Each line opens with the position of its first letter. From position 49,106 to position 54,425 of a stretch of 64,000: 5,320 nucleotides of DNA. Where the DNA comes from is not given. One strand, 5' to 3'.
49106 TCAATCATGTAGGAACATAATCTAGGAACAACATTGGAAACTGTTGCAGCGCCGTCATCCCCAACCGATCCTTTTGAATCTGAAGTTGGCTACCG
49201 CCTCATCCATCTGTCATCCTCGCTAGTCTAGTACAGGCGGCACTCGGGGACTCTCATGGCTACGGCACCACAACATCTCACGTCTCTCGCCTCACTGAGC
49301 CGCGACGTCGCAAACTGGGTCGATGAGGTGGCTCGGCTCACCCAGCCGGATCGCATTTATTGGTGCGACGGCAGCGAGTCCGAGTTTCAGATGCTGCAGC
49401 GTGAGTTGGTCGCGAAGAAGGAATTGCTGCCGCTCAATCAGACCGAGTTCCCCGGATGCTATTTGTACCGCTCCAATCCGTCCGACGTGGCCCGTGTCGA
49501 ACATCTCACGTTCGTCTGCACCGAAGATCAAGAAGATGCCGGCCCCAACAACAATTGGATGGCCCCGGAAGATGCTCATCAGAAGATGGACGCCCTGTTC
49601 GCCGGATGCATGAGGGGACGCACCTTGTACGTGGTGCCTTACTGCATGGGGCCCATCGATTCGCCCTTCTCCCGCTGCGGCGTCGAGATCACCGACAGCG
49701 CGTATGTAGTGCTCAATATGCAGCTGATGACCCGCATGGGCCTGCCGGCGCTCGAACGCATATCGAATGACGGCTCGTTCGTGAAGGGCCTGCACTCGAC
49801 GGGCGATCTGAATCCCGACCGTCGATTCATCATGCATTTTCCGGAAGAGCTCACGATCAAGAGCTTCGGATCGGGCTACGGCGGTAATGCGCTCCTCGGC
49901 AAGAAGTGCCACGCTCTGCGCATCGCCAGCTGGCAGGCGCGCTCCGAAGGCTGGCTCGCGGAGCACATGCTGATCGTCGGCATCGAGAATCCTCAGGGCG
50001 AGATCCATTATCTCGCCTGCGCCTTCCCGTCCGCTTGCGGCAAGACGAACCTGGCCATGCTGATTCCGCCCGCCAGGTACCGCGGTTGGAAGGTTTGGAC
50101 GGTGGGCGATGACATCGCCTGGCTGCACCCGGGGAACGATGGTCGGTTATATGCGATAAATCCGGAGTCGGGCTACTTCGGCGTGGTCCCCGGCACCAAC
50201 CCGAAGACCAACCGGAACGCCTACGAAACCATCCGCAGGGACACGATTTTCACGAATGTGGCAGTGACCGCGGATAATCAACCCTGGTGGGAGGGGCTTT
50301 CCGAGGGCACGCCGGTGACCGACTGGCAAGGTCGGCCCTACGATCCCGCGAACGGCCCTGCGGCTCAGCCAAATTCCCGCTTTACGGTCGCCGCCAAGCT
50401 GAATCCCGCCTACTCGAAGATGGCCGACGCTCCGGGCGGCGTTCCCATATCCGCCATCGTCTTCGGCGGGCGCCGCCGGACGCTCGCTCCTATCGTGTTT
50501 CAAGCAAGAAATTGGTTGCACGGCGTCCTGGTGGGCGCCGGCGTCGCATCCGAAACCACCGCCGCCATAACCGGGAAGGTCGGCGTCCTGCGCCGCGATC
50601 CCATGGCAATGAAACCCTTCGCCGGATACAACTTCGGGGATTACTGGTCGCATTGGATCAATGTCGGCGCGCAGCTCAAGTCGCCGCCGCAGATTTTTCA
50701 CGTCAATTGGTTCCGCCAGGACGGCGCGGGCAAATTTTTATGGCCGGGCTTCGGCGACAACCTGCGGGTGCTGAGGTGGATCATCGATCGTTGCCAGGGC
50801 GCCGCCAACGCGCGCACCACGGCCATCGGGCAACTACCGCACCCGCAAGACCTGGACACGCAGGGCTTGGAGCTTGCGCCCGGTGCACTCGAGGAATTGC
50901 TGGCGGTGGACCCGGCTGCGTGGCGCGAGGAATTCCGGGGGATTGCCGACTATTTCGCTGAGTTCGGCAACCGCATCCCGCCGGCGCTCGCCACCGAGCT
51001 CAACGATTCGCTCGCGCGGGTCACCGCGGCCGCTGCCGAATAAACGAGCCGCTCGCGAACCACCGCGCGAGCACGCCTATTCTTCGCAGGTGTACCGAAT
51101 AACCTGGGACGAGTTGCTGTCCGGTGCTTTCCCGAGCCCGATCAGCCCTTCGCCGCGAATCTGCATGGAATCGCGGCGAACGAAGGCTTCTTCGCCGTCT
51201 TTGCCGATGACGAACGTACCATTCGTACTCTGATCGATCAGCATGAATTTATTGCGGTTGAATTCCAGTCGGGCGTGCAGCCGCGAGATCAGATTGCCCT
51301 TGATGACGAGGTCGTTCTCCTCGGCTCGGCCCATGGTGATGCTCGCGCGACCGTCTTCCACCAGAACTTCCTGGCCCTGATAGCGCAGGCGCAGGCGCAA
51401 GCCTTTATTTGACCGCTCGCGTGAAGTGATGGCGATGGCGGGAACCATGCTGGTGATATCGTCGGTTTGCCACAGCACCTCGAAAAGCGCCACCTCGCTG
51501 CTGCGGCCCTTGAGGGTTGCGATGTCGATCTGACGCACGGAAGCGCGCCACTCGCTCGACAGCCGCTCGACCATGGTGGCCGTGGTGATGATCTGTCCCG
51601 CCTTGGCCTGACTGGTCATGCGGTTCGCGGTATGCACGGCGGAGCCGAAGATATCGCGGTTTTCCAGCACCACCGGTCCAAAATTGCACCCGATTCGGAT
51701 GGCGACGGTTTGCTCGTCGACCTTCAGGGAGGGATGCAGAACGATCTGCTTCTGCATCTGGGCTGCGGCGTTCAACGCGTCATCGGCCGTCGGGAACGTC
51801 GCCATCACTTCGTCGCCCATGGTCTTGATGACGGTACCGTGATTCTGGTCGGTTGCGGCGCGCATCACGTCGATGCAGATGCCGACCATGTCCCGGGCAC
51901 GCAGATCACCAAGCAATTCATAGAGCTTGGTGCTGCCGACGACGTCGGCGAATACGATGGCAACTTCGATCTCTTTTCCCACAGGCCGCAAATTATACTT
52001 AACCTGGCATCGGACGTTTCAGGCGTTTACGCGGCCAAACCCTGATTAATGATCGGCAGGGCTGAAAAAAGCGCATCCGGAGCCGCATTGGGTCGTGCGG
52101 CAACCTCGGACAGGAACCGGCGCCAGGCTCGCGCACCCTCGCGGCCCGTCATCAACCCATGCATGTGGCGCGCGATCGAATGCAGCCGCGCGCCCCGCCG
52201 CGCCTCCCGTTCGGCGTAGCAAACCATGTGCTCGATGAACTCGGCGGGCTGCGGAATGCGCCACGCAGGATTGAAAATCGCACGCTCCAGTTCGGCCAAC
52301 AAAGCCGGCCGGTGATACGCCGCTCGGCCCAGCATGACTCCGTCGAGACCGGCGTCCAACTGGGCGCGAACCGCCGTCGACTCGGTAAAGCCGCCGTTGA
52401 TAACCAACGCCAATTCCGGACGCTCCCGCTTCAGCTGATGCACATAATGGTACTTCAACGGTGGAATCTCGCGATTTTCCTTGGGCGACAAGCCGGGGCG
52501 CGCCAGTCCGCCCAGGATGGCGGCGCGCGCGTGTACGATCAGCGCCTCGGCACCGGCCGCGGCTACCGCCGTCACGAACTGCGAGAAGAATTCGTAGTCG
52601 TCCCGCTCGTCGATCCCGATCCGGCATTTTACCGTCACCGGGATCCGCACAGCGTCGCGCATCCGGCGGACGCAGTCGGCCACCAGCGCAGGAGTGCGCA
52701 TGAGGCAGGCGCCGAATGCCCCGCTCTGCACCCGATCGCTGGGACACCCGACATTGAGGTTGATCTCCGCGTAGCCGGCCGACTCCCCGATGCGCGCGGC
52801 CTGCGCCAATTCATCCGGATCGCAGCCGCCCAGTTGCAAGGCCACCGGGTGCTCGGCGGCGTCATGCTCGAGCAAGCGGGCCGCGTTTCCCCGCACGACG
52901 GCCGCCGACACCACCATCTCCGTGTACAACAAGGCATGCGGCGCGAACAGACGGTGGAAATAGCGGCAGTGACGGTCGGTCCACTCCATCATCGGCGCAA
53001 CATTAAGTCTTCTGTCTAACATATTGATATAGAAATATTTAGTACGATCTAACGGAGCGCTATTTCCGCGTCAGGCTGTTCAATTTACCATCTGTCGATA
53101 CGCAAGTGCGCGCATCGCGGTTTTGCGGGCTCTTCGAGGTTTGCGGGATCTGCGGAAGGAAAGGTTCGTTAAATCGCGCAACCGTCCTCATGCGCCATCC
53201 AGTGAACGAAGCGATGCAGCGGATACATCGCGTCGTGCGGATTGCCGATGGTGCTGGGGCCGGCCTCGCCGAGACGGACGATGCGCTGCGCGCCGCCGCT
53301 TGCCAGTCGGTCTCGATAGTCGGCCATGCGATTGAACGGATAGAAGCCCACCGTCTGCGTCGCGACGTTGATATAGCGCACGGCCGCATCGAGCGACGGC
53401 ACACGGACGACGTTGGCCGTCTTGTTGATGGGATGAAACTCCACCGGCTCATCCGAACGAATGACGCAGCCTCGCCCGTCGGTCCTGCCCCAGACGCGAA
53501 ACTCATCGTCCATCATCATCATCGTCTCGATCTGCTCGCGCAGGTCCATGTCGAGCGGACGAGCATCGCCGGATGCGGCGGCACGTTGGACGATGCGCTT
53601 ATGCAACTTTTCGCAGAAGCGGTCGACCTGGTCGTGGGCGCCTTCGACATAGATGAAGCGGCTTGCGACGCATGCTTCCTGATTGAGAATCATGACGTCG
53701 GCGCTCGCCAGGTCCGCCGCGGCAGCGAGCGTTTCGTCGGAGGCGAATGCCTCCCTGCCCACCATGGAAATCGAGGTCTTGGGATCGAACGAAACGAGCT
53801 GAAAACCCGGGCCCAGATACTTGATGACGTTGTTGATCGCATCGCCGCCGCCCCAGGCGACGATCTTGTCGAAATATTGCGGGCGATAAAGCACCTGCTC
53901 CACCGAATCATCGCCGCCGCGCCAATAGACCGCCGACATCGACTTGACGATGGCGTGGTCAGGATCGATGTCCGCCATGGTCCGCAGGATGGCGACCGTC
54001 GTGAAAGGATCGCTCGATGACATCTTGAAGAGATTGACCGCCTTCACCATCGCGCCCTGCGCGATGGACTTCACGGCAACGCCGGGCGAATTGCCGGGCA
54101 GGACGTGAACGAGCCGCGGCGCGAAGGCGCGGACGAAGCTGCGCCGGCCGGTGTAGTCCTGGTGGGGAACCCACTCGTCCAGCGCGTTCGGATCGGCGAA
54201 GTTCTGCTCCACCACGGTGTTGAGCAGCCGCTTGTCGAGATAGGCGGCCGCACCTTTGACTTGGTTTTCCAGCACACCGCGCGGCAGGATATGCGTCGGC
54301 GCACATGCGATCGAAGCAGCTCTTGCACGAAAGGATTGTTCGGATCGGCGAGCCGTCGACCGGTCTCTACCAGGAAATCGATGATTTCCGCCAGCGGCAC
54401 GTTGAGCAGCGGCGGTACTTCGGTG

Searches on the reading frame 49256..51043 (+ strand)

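Call 39: search_protein_families(library=ncbifam, proteins=[window:49256-51043:+], max_evalue=0.00001)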
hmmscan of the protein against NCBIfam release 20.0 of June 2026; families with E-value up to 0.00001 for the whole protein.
window:49256-51043:+ (595 aa): 1 family
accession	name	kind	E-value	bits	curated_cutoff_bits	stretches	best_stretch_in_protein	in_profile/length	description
NF003253.0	PRK04210.1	equivalog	4.4e-252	837.8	504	1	15-591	20-609/612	phosphoenolpyruvate carboxykinase (GTP)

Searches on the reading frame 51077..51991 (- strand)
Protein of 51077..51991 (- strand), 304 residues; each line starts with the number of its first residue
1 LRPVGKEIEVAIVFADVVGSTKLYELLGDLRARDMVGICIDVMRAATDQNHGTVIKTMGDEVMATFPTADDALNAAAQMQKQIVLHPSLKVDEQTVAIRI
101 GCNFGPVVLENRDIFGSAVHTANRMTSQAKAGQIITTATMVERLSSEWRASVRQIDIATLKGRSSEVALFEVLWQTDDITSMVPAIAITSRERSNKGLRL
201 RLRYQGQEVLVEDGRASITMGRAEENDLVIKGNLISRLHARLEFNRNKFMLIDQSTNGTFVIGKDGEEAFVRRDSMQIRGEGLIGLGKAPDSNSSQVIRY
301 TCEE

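Call 39: search_protein_families(library=ncbifam, proteins=[window:51077-51991:-], max_evalue=0.00001)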
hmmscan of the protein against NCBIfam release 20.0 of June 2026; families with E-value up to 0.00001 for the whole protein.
window:51077-51991:- (304 aa): 4 families
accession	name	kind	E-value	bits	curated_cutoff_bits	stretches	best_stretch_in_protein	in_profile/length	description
NF058673.1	LipAdnlyCyLipJMY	equivalog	2.9e-16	59.2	800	1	10-150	296-428/449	bifunctional lipase/adenylate cyclase LipJ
NF049868.1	FhaB_Rv0019c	equivalog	8.8e-09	35.6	125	1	214-264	84-135/158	FHA domain-containing protein FhaB/FipA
TIGR03354.1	VI_FHA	hypoth_equivalog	1.8e-08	34.6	120.25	1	214-262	22-72/420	type VI secretion system-associated FHA domain protein TagH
NF052403.1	ESX1TransRegEspM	equivalog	2.4e-06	26.7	550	1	204-288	17-94/367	ESX-1 type VII secretion system transcriptional regulator EspM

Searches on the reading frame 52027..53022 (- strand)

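Call 39: search_protein_families(library=ncbifam, proteins=[window:52027-53022:-], max_evalue=0.00001)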
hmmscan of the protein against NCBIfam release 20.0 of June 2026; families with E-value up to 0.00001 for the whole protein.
window:52027-53022:- (331 aa): 6 families
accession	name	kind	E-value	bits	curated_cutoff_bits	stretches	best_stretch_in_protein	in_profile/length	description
NF008774.0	PRK11815.1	equivalog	5.4e-140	466.1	269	1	3-324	12-327/337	tRNA dihydrouridine(20/20a) synthase DusA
TIGR00742.1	yjbN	subfamily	1.9e-120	402.1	397.2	1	4-325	1-316/318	tRNA dihydrouridine(20/20a) synthase DusA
TIGR00737.1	nifR3_yhdG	equivalog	2.6e-44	151.7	293.3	1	2-254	6-244/319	tRNA dihydrouridine synthase DusB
NF007838.0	PRK10550.1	equivalog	1.5e-18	66.9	395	1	58-285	63-272/312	tRNA dihydrouridine(16) synthase DusC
NF005574.0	PRK07259.1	equivalog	2.9e-07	29.7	269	1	55-244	92-278/304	dihydroorotate dehydrogenase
TIGR01037.2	pyrD_sub1_fam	subfamily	2.8e-06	26.6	270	1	57-249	90-280/300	dihydroorotate dehydrogenase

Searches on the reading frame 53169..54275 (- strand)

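Call 39: search_protein_families(library=ncbifam, proteins=[window:53169-54275:-], max_evalue=0.00001)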
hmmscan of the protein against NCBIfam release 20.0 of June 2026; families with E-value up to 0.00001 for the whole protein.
window:53169-54275:- (368 aa): 1 family
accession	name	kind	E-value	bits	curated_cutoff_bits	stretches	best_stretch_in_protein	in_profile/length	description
NF052251.1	LCFA_red_LuxC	equivalog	2.3e-54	184.7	750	1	15-364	109-449/478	long-chain-fatty-acyl-CoA reductase LuxC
